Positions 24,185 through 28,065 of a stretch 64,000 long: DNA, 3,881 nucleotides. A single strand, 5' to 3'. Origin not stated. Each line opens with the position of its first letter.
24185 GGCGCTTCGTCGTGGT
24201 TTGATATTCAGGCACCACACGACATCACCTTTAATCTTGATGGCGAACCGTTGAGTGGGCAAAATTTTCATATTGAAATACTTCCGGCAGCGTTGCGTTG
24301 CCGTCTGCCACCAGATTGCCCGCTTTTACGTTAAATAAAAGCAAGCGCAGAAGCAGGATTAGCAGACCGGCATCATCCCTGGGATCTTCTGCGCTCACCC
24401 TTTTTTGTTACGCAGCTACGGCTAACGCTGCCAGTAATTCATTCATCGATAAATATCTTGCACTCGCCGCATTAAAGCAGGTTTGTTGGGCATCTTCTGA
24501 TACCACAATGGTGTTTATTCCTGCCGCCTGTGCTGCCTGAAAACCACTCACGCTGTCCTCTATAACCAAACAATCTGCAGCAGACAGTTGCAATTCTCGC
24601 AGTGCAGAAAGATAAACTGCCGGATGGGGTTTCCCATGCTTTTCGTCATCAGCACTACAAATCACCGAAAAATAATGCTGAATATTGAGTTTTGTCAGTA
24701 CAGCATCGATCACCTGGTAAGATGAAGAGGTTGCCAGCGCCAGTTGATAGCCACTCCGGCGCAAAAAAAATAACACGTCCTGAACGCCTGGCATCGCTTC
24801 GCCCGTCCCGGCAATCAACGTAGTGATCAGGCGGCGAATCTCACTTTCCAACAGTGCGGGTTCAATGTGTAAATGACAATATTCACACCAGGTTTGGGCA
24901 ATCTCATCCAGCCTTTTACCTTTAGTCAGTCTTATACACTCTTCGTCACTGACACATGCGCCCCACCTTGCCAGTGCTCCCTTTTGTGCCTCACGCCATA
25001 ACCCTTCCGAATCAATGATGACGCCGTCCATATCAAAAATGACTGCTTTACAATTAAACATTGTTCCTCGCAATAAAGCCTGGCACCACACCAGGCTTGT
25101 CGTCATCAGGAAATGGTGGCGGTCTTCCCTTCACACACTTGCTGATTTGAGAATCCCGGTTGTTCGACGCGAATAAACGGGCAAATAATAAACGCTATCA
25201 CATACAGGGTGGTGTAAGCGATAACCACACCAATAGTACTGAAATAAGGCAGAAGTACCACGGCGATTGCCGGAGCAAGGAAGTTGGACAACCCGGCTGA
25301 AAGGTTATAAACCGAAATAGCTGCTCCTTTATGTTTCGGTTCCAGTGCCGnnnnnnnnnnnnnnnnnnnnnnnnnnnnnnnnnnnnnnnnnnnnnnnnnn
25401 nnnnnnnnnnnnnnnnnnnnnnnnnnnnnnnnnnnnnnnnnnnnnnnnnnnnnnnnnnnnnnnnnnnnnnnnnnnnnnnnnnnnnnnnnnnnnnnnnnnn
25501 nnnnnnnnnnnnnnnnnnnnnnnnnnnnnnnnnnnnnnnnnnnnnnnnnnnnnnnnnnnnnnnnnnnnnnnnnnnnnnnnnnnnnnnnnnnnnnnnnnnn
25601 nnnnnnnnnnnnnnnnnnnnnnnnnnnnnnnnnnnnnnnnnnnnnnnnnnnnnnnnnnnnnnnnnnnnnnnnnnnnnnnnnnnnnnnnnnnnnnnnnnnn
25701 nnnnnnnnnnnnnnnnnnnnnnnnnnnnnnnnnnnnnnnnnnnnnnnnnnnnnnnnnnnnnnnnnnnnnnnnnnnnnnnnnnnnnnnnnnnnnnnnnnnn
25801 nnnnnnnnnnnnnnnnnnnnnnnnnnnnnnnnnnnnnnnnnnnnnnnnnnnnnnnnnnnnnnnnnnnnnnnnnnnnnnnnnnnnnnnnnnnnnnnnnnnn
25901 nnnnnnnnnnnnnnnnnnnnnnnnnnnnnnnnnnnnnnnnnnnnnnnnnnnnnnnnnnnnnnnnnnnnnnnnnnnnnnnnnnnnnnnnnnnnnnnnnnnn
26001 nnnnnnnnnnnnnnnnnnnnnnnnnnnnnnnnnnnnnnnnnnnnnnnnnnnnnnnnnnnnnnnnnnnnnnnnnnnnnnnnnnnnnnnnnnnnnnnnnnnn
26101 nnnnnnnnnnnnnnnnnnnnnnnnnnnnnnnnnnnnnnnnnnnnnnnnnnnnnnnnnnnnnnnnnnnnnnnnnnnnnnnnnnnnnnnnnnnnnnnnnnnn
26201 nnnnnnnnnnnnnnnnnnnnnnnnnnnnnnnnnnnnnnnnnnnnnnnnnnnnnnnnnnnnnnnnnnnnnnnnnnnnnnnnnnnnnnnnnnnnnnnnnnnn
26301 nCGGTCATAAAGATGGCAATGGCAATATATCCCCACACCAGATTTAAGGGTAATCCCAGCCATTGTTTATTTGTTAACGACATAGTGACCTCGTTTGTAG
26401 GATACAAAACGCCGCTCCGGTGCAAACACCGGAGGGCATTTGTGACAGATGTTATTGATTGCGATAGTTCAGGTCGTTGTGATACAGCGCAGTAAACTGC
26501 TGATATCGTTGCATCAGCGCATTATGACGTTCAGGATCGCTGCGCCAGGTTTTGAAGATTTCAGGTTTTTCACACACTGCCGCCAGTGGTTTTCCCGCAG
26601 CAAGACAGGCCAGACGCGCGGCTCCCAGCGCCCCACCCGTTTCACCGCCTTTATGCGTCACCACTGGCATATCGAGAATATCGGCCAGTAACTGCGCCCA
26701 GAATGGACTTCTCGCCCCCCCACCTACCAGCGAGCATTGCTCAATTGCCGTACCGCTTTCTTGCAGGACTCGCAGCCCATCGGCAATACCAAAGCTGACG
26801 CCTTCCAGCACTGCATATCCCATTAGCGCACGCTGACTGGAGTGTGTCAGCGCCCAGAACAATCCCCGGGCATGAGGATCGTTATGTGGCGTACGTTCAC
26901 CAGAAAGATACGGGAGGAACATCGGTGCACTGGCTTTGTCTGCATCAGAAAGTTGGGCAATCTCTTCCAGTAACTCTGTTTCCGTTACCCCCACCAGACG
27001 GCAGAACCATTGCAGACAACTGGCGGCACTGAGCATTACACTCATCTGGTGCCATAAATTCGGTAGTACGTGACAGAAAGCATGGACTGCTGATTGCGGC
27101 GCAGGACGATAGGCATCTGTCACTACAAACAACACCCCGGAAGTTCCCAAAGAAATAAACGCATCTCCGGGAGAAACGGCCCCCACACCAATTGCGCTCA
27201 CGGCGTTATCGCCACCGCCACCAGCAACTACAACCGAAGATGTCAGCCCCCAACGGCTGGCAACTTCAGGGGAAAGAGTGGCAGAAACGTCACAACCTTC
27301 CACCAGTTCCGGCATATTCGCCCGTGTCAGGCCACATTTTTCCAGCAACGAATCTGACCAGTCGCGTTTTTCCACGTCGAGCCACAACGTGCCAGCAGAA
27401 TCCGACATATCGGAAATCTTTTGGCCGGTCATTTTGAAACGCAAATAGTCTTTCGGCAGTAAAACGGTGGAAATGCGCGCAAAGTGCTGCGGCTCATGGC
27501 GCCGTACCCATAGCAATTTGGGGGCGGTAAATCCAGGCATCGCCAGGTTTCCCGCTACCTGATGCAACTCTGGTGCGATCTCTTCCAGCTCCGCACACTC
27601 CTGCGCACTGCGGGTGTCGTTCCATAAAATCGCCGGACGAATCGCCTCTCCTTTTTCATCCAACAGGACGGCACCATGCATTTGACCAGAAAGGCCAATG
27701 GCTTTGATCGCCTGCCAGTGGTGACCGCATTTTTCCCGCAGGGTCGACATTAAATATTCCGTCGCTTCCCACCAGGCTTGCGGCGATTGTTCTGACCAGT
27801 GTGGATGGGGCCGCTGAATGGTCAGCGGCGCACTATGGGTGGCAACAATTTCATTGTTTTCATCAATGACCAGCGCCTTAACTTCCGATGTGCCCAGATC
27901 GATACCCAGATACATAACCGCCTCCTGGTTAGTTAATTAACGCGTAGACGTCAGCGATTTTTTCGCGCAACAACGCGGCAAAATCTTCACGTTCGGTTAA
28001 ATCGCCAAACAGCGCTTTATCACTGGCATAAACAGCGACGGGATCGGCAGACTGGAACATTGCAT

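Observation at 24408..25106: HAD sugar-phosphatase translationally coupled to the arabinitol operon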

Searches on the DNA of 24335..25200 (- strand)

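Call 32: search_dna_similar(query=window:24335-25200:-, collection=ecoli_genomes, mode=distant, rows=spread, max_rows=25)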
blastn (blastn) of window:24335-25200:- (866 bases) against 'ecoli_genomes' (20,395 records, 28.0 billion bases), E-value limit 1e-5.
Records with a match: 335; places in all: 341; records where one place covers at least 80% of the query: 331.
Genomes with a match: 335 of 5426; with a place that covers at least 80% of the query: 331. Places per genome that has any: lowest 1, median 1, highest 2. On chromosomes: 341 places; on plasmids: 0.
Best place of each record, by identity: >=99% 308; 60-80% 27.
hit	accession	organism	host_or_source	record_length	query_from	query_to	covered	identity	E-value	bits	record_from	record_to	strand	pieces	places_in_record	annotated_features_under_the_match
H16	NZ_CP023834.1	Escherichia coli strain 4/2-1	Homo sapiens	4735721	1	866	100%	100.0%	0e+0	1563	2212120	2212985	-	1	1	HAD family hydrolase | RbtT/DalT/CsbX family MFS transporter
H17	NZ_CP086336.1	Escherichia coli strain EBJ001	Homo sapiens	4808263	1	866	100%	100.0%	0e+0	1563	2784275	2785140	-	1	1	HAD family hydrolase | RbtT/DalT/CsbX family MFS transporter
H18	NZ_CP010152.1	Escherichia coli strain D9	dog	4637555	1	866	100%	100.0%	0e+0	1563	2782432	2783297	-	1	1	HAD family hydrolase | RbtT/DalT/CsbX family MFS transporter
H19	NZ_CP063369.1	Escherichia coli strain 1409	Gallus gallus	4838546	1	866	100%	100.0%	0e+0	1563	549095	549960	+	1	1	HAD family hydrolase | RbtT/DalT/CsbX family MFS transporter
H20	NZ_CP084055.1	Escherichia coli strain X14-3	Procambarus clarkii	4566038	1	866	100%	100.0%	0e+0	1563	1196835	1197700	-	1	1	HAD family hydrolase | RbtT/DalT/CsbX family MFS transporter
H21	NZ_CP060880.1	Escherichia coli strain EC26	Homo sapiens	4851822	1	866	100%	100.0%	0e+0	1563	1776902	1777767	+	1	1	HAD family hydrolase | RbtT/DalT/CsbX family MFS transporter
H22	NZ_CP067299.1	Escherichia coli strain ABW_A33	waste water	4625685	1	866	100%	100.0%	0e+0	1563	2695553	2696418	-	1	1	HAD family hydrolase | RbtT/DalT/CsbX family MFS transporter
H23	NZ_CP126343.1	Escherichia coli strain DAX4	water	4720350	1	866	100%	100.0%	0e+0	1563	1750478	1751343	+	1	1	HAD family hydrolase | RbtT/DalT/CsbX family MFS transporter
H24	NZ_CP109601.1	Escherichia coli strain TL-14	Bovine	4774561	1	866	100%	100.0%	0e+0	1563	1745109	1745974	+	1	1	HAD family hydrolase | RbtT/DalT/CsbX family MFS transporter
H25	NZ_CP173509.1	Escherichia coli strain 98215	Homo sapiens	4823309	1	866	100%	100.0%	0e+0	1563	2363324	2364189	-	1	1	HAD family phosphatase | RbtT/DalT/CsbX family MFS transporter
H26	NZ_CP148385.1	Escherichia coli strain Z1323HEC0011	Homo sapiens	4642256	1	866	100%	100.0%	0e+0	1563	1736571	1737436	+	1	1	HAD family hydrolase | RbtT/DalT/CsbX family MFS transporter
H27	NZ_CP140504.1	Escherichia coli strain 2023CK-01341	Homo sapiens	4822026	1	866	100%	100.0%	0e+0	1563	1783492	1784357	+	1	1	HAD family phosphatase | RbtT/DalT/CsbX family MFS transporter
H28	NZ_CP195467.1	Escherichia coli strain 22AR0322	Homo sapiens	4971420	1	866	100%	100.0%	0e+0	1563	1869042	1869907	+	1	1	HAD family hydrolase | RbtT/DalT/CsbX family MFS transporter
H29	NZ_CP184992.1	Escherichia coli strain CUPS SST 5/1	Slaughterhouse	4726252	1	866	100%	100.0%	0e+0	1563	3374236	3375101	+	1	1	HAD family hydrolase | RbtT/DalT/CsbX family MFS transporter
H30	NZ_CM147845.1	Escherichia coli strain 45E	farm environment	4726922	1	866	100%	100.0%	0e+0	1563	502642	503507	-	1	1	HAD family hydrolase | RbtT/DalT/CsbX family MFS transporter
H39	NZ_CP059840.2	Escherichia coli strain E2348/69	Homo sapiens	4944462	3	863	99%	77.5%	0e+0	668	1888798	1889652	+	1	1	HAD family hydrolase | RbtT/DalT/CsbX family MFS transporter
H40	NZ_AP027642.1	Escherichia coli strain PSJ-32-1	Homo sapiens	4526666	566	866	35%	99.7%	2e-149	539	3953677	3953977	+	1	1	HAD-IA family hydrolase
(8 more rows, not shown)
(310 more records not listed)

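Call 55: get_annotated_region(hit=H39, flank=9000)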
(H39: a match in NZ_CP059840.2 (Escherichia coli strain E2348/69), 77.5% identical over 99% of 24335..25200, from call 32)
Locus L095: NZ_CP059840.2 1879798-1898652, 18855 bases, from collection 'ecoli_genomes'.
description: Escherichia coli strain E2348/69 chromosome, complete genome
organism: Escherichia coli strain E2348/69 (NCBI taxid 562)
replicon: chromosome; assembly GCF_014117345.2
host: Homo sapiens; source: stool; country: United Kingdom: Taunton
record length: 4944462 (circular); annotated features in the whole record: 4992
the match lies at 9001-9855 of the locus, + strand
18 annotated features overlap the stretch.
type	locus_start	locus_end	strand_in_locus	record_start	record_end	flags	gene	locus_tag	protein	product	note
CDS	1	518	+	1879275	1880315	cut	gatD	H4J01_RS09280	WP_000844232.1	galactitol-1-phosphate 5-dehydrogenase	-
CDS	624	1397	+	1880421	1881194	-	-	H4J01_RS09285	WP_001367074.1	DeoR/GlpR family DNA-binding transcription regulator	-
CDS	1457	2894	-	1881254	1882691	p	-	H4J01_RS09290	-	FGGY-family carbohydrate kinase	frameshifted; internal stop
CDS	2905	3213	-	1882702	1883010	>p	-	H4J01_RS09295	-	SDR family oxidoreductase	incomplete; partial in the middle of a contig; missing N-terminus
CDS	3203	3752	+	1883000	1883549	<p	-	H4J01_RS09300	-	type 1 periplasmic-binding domain-containing protein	frameshifted; incomplete; partial in the middle of a contig; missing N-terminus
CDS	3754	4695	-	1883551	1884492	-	-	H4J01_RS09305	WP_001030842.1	sugar-binding transcriptional regulator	-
CDS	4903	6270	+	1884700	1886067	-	dalD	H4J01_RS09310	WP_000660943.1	D-arabinitol 4-dehydrogenase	-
CDS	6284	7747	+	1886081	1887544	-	xylB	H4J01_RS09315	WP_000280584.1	xylulokinase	-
CDS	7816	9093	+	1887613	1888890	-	-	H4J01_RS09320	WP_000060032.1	RbtT/DalT/CsbX family MFS transporter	-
CDS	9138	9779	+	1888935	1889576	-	-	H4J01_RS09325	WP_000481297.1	HAD family hydrolase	-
CDS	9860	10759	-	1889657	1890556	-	yegS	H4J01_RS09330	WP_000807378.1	lipid kinase YegS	-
CDS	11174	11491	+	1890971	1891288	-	yegR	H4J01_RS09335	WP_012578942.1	protein YegR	-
CDS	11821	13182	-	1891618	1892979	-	trhP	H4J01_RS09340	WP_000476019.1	prephenate-dependent tRNA uridine(34) hydroxylase TrhP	-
CDS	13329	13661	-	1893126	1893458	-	yegP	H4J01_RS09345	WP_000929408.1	YegP family protein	-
CDS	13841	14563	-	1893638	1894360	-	baeR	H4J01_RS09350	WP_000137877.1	envelope stress response regulator BaeR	-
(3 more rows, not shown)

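Call 76: search_dna_similar(query=L095:1-9800:+, collection=ecoli_genomes, mode=near, max_rows=30)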
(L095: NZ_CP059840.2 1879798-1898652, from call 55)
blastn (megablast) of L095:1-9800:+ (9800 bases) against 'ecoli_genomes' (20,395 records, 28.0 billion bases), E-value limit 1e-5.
Records with a match: 5415; places in all: 5426; records where one place covers at least 80% of the query: 27.
Genomes with a match: 5414 of 5426; with a place that covers at least 80% of the query: 27. Places per genome that has any: lowest 1, median 1, highest 2. On chromosomes: 5424 places; on plasmids: 2.
Best place of each record, by identity: >=99% 666; 95-99% 4444; 90-95% 1; 80-90% 304.
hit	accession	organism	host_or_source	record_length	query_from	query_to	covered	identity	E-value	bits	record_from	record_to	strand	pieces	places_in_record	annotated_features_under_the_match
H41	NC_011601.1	Escherichia coli O127:H6 str. E2348/69 strain E2348/69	-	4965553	1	9800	100%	100.0%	0e+0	18098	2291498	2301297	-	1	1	xylB: xylulokinase | FGGY-family carbohydrate kinase | dalD: D-arabinitol 4-dehydrogenase | RbtT/DalT/CsbX family MFS transporter | sugar-binding transcriptional regulator | and 5 other names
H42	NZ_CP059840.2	Escherichia coli strain E2348/69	Homo sapiens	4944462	1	9800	100%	100.0%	0e+0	18098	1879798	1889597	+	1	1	xylB: xylulokinase | FGGY-family carbohydrate kinase | dalD: D-arabinitol 4-dehydrogenase | RbtT/DalT/CsbX family MFS transporter | sugar-binding transcriptional regulator | and 5 other names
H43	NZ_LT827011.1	Escherichia coli O127:H6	Homo sapiens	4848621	1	9800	100%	100.0%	0e+0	18098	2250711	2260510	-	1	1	xylB: xylulokinase | FGGY-family carbohydrate kinase | dalD: D-arabinitol 4-dehydrogenase | RbtT/DalT/CsbX family MFS transporter | sugar-binding transcriptional regulator | and 5 other names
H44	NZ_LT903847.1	Escherichia coli O127:H6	Homo sapiens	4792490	1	9800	100%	100.0%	0e+0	18098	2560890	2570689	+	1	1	xylB: xylulokinase | FGGY-family carbohydrate kinase | dalD: D-arabinitol 4-dehydrogenase | RbtT/DalT/CsbX family MFS transporter | sugar-binding transcriptional regulator | and 5 other names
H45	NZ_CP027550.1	Escherichia coli strain 2015C-4136CT1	Homo sapiens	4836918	1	9799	100%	99.7%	0e+0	17941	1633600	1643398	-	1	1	xylB: xylulokinase | FGGY-family carbohydrate kinase | dalD: D-arabinitol 4-dehydrogenase | RbtT/DalT/CsbX family MFS transporter | sugar-binding transcriptional regulator | and 5 other names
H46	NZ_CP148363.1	Escherichia coli strain Z1323HEC0355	Homo sapiens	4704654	1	9799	100%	99.7%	0e+0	17941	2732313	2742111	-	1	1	xylB: xylulokinase | FGGY-family carbohydrate kinase | dalD: D-arabinitol 4-dehydrogenase | RbtT/DalT/CsbX family MFS transporter | sugar-binding transcriptional regulator | and 5 other names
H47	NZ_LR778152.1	Escherichia coli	water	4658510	1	9799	100%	99.7%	0e+0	17941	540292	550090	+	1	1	xylB: xylulokinase | FGGY-family carbohydrate kinase | dalD: D-arabinitol 4-dehydrogenase | RbtT/DalT/CsbX family MFS transporter | sugar-binding transcriptional regulator | and 5 other names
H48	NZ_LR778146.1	Escherichia coli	soil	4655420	1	9799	100%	99.7%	0e+0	17941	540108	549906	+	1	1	xylB: xylulokinase | FGGY-family carbohydrate kinase | dalD: D-arabinitol 4-dehydrogenase | RbtT/DalT/CsbX family MFS transporter | sugar-binding transcriptional regulator | and 5 other names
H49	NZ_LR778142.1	Escherichia coli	soil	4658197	1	9799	100%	99.7%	0e+0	17941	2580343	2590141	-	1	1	xylB: xylulokinase | FGGY-family carbohydrate kinase | dalD: D-arabinitol 4-dehydrogenase | RbtT/DalT/CsbX family MFS transporter | sugar-binding transcriptional regulator | and 5 other names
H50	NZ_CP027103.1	Escherichia coli strain RM14723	dog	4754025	1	9799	100%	99.7%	0e+0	17933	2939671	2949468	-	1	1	xylB: xylulokinase | FGGY-family carbohydrate kinase | dalD: D-arabinitol 4-dehydrogenase | RbtT/DalT/CsbX family MFS transporter | sugar-binding transcriptional regulator | and 5 other names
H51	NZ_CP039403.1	Escherichia coli strain 382634_2f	Homo sapiens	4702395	1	9799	100%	99.6%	0e+0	17889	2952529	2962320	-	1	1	xylB: xylulokinase | FGGY-family carbohydrate kinase | dalD: D-arabinitol 4-dehydrogenase | RbtT/DalT/CsbX family MFS transporter | sugar-binding transcriptional regulator | and 5 other names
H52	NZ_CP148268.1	Escherichia coli strain Z1323PEC0014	Dog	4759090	1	9799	100%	99.6%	0e+0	17884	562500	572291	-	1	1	xylB: xylulokinase | FGGY-family carbohydrate kinase | dalD: D-arabinitol 4-dehydrogenase | RbtT/DalT/CsbX family MFS transporter | sugar-binding transcriptional regulator | and 5 other names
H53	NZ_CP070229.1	Escherichia coli strain EC12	Homo sapiens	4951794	1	9799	100%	99.6%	0e+0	17878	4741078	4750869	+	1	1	xylB: xylulokinase | FGGY-family carbohydrate kinase | dalD: D-arabinitol 4-dehydrogenase | RbtT/DalT/CsbX family MFS transporter | sugar-binding transcriptional regulator | and 5 other names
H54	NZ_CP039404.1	Escherichia coli strain 377323_2f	Homo sapiens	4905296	1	9799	100%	99.6%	0e+0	17869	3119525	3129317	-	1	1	xylB: xylulokinase | FGGY-family carbohydrate kinase | dalD: D-arabinitol 4-dehydrogenase | RbtT/DalT/CsbX family MFS transporter | sugar-binding transcriptional regulator | and 5 other names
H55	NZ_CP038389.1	Escherichia coli O55:H7 strain DEC5B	Homo sapiens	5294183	1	9796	100%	98.1%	0e+0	17121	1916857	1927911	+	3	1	FGGY family pentulose kinase | xylB: xylulokinase | dalD: D-arabinitol 4-dehydrogenase | RbtT/DalT/CsbX family MFS transporter | substrate-binding domain-containing protein | and 5 other names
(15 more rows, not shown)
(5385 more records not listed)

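Call 79: get_annotated_region(hit=H40, flank=6000)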
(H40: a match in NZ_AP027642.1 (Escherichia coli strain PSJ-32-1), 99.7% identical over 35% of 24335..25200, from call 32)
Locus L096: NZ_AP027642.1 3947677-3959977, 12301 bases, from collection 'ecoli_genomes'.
description: Escherichia coli strain PSJ-32-1 chromosome, complete genome
organism: Escherichia coli strain PSJ-32-1 (NCBI taxid 562)
replicon: chromosome; assembly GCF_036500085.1
host: Homo sapiens; source: feces; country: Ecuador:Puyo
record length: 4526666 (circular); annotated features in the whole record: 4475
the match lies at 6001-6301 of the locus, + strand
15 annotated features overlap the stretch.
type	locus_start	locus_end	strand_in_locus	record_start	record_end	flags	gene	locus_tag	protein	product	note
CDS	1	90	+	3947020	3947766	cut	yegW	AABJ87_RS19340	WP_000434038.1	GntR family transcriptional regulator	-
CDS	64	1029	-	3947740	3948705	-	yegV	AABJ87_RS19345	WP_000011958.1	carbohydrate kinase family protein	-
CDS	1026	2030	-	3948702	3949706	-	yegU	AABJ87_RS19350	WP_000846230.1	ADP-ribosylglycohydrolase family protein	-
CDS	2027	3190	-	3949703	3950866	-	yegT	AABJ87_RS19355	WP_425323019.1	nucleoside permease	-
CDS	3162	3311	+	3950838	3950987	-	-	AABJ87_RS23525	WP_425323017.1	hypothetical protein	-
CDS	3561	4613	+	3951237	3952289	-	fbaB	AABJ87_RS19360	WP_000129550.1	class I fructose-bisphosphate aldolase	-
CDS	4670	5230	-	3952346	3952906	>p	-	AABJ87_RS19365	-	MFS transporter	incomplete; partial in the middle of a contig; missing N-terminus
CDS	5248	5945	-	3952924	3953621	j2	-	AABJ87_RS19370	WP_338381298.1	IS1-like element IS1B family transposase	programmed frameshift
CDS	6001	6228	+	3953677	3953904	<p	-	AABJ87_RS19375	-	HAD-IA family hydrolase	incomplete; partial in the middle of a contig; missing N-terminus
CDS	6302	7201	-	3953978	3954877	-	yegS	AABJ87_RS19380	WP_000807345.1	lipid kinase YegS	-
CDS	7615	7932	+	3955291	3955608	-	yegR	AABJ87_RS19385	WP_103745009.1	protein YegR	-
CDS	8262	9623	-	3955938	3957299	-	yegQ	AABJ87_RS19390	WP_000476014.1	tRNA 5-hydroxyuridine modification protein YegQ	-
CDS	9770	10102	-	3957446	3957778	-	yegP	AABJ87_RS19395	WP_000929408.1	YegP family protein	-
CDS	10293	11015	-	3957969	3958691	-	baeR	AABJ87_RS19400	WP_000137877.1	two-component system response regulator BaeR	-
CDS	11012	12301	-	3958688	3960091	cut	baeS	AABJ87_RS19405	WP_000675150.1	two-component system sensor histidine kinase BaeS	-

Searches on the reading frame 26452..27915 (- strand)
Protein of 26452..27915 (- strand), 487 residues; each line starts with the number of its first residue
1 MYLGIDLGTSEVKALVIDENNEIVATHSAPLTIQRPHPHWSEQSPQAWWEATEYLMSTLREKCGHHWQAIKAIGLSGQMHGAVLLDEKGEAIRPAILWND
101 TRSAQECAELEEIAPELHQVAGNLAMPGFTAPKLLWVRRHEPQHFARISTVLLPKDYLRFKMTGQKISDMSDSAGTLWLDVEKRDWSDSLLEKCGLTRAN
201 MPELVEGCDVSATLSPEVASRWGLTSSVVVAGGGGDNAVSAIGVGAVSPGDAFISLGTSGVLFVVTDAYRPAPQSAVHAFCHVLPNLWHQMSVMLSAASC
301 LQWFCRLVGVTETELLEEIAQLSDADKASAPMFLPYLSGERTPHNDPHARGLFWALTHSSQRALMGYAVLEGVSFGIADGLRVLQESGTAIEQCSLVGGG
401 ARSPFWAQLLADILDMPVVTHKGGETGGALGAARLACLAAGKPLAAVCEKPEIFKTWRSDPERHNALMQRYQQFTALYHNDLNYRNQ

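Call 6: search_protein_families(proteins=[window:26452-27915:-], library=ncbifam, max_evalue=0.00001)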
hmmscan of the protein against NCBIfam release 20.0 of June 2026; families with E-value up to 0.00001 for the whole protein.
window:26452-27915:- (487 aa): 12 families
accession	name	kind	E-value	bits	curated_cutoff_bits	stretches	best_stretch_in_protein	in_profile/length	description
TIGR01312.1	XylB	equivalog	2.7e-191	636.3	380.25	1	3-478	1-480/481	xylulokinase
NF011601.0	PRK15027.1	equivalog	6.5e-176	585.4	912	1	1-480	1-478/484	xylulokinase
TIGR01314.1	gntK_FGGY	equivalog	7e-57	193.1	648.55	1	3-442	3-452/505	gluconokinase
TIGR01311.1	glycerol_kin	equivalog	2.6e-50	171.2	590.35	1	4-465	5-471/496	glycerol kinase GlpK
NF008187.0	PRK10939.1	equivalog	1.5e-43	149.2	528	1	3-483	7-505/521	autoinducer-2 kinase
NF000756.0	PRK00047.1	subfamily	2.3e-43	148.3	498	1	3-460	8-474/502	glycerol kinase GlpK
TIGR01315.1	5C_CHO_kinase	subfamily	1e-30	107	408.7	2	2-245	2-265/541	FGGY family pentulose kinase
TIGR02628.1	fuculo_kin_coli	equivalog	1.3e-30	106.8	470.9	1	5-439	6-441/465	L-fuculokinase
NF003154.0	PRK04123.1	equivalog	2.1e-29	102.7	428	1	3-480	7-536/554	ribulokinase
TIGR01234.1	L-ribulokinase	equivalog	7.2e-22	77.8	583.25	1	95-476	119-528/536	ribulokinase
TIGR02627.1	rhamnulo_kin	equivalog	4.7e-16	58.4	527.95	1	64-262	62-257/454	rhamnulokinase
NF007925.0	PRK10640.1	equivalog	2.9e-14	52.4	639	1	62-258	66-259/489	rhamnulokinase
